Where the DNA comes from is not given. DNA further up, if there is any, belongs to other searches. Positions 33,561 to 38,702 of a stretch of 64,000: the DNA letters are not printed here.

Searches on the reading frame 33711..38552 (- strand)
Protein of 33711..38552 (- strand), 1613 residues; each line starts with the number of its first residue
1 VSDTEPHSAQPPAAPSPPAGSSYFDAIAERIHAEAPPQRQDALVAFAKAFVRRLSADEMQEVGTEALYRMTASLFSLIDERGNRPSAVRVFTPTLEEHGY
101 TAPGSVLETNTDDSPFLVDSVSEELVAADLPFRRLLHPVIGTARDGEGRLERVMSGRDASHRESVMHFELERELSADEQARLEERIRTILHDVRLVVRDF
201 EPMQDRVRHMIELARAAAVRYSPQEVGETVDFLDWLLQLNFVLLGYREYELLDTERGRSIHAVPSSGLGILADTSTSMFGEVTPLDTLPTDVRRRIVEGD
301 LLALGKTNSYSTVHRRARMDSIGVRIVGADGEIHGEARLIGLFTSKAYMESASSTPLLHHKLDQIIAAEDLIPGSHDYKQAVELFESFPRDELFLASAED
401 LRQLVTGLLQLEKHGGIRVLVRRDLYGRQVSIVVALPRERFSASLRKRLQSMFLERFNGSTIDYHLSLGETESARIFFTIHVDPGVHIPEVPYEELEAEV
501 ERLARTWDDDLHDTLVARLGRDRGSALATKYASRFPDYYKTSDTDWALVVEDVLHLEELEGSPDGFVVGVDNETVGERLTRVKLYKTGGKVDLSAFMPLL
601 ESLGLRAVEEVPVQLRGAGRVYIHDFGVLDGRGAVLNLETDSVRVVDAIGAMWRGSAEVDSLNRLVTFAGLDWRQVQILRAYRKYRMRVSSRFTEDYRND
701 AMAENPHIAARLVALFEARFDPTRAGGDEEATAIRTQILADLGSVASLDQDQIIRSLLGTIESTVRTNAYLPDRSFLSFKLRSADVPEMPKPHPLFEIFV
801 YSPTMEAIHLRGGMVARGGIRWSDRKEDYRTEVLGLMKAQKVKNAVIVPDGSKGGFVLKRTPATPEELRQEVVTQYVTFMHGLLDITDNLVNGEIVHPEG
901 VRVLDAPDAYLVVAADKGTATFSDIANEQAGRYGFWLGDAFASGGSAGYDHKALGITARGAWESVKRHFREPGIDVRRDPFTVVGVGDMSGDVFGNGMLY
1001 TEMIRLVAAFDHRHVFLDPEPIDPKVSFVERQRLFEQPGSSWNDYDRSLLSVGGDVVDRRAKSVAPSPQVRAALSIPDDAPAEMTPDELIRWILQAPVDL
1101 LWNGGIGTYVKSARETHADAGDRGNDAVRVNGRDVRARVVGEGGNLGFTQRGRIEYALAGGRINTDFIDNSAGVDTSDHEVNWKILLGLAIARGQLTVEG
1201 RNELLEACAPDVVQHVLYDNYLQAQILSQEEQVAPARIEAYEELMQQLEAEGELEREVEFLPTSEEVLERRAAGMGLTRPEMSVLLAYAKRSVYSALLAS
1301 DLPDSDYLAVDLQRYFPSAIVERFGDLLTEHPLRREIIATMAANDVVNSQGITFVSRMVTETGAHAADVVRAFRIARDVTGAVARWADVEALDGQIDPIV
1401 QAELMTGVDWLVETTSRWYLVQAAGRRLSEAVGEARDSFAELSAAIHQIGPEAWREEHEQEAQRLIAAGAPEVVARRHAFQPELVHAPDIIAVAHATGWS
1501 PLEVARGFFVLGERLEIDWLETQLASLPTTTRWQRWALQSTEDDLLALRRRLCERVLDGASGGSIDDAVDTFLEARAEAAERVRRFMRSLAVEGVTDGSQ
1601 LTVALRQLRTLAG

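Call 24: search_protein_families(library=pfam, proteins=[window:33711-38552:-], max_evalue=0.001)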
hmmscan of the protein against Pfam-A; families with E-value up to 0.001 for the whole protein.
window:33711-38552:- (1613 aa): 7 families
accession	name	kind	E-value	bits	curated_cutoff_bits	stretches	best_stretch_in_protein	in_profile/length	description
PF05088.18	Bac_GDH_CD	-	3.3e-234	778.4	22.8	1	738-1229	2-496/497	Bacterial NAD-glutamate dehydrogenase, catalytic domain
PF21074.2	GDH_C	-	1.1e-97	327.7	26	1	1274-1609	1-338/339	Glutamate dehydrogenase, C-terminal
PF21075.3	GDH_ACT1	-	4.2e-31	108.1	23.7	1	46-186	1-144/144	Glutamate dehydrogenase, ACT1 domain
PF21078.2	GDH_HM3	-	1.2e-23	83.5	24.6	1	657-722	1-66/66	Glutamate dehydrogenase, helical motif 3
PF21076.3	GDH_ACT2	-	3.5e-21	76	22.8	1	418-508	1-90/90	Glutamate dehydrogenase, ACT2 domain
PF21073.2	GDH_HM1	-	5.4e-15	55.5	21.2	1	356-413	2-59/60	Glutamate dehydrogenase, helical motif 1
PF21077.3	GDH_ACT3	-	4e-12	46.1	22.2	1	577-637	14-76/80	Glutamate dehydrogenase, ACT3 domain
